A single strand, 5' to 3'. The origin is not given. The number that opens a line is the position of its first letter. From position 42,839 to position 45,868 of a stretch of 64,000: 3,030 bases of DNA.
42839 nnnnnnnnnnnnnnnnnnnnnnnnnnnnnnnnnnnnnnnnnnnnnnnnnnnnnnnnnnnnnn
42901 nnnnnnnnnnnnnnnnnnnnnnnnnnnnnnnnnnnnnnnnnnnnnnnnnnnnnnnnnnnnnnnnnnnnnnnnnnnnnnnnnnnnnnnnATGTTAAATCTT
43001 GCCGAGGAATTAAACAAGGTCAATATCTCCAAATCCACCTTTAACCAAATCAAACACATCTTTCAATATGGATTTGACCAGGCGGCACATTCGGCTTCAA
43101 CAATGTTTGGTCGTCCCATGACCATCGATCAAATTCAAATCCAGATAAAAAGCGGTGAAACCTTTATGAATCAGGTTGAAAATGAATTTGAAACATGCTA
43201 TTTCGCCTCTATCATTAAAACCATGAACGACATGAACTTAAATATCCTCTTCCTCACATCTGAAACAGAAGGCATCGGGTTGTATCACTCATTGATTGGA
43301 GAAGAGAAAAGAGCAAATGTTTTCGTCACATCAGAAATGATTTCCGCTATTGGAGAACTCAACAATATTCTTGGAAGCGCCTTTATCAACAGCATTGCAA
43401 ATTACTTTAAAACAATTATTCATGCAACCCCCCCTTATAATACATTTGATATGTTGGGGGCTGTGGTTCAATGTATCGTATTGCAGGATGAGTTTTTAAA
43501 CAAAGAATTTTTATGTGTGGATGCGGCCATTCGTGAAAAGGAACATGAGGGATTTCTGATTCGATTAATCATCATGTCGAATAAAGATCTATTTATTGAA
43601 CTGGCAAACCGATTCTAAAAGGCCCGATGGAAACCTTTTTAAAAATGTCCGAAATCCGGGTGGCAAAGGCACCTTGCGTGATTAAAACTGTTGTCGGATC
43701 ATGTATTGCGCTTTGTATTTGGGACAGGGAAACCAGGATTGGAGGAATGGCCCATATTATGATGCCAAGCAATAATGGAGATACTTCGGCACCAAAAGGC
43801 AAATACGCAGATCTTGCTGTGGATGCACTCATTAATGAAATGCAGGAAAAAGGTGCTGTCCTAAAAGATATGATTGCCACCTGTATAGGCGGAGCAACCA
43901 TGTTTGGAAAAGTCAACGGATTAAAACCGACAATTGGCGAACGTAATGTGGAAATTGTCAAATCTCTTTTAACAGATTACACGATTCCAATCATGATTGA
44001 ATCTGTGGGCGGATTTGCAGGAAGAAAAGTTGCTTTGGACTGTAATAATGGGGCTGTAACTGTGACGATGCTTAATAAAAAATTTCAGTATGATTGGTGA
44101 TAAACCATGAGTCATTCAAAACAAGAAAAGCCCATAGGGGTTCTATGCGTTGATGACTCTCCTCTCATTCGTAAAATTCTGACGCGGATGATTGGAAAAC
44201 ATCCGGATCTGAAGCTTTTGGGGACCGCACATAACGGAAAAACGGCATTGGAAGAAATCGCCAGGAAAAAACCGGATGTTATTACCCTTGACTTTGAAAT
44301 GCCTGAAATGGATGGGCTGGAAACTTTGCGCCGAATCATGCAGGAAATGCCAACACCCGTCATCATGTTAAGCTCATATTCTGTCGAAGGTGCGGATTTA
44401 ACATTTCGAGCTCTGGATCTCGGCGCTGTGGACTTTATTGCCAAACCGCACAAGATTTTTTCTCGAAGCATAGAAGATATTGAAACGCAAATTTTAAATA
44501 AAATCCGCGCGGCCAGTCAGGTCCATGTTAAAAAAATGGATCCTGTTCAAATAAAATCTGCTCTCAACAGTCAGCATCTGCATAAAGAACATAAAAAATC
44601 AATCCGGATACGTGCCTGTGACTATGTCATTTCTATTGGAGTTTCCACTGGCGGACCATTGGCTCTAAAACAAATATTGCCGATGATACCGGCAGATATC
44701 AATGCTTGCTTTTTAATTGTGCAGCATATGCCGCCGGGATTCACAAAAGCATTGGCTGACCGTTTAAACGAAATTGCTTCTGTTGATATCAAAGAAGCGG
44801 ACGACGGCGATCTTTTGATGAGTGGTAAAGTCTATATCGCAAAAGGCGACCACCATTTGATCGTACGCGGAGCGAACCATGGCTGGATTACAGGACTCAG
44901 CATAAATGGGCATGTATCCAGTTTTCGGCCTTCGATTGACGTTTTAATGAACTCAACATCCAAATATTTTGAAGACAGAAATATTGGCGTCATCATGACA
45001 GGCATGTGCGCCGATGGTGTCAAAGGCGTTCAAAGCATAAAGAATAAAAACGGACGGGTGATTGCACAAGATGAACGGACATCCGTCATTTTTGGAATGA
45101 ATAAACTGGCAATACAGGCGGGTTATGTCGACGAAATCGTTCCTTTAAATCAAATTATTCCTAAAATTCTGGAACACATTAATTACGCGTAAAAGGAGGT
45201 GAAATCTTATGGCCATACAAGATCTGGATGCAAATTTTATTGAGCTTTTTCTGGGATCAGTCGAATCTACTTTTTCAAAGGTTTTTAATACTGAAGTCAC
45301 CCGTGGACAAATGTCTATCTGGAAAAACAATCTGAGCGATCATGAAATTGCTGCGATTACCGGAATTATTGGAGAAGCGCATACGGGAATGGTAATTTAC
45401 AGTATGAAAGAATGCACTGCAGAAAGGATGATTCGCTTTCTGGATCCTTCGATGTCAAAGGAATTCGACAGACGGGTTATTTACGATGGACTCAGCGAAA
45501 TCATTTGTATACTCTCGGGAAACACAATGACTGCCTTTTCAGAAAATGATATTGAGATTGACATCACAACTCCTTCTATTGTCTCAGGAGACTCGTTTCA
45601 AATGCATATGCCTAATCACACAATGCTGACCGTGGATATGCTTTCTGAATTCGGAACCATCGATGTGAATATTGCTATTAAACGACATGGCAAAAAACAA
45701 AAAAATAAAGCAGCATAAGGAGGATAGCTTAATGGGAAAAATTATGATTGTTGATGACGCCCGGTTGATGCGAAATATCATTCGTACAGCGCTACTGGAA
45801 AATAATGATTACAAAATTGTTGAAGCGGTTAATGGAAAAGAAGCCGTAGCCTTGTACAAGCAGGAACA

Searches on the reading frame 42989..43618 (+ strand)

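Call 6: search_protein_families(library=pfam, proteins=[window:42989-43618:+], max_evalue=0.001)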
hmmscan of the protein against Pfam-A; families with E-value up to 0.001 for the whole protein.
window:42989-43618:+ (209 aa): 1 family
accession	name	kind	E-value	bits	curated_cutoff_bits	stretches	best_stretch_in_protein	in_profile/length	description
PF04509.17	CheC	-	0.00055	20.3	22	0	119-148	4-34/38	CheC-like family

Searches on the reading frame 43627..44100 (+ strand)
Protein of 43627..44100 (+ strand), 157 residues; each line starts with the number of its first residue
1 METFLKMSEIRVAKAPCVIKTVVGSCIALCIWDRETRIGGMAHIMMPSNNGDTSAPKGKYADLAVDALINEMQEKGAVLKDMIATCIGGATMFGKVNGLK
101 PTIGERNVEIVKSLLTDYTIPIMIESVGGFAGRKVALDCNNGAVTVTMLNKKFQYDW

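Call 6: search_protein_families(library=pfam, proteins=[window:43627-44100:+], max_evalue=0.001)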
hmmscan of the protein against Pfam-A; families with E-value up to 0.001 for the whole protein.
window:43627-44100:+ (157 aa): 1 family
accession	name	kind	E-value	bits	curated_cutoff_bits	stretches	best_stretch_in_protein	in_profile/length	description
PF03975.18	CheD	-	8.5e-26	90.7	25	1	45-147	1-107/108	CheD chemotactic sensory transduction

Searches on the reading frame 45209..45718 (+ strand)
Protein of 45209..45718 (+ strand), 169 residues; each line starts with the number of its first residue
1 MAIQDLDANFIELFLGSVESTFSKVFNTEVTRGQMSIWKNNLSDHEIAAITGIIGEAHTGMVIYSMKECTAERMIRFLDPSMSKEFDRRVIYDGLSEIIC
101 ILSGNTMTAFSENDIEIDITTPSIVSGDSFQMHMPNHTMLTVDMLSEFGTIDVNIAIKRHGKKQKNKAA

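Call 6: search_protein_families(library=pfam, proteins=[window:45209-45718:+], max_evalue=0.001)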
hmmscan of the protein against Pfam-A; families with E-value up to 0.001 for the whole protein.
window:45209-45718:+ (169 aa): 2 families
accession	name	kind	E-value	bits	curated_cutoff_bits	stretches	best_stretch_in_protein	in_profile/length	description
PF13690.11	CheX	-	1.7e-08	34.9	27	1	47-136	1-84/94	Chemotaxis phosphatase CheX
PF04509.17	CheC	-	1.5e-05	25.3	22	1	101-125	12-37/38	CheC-like family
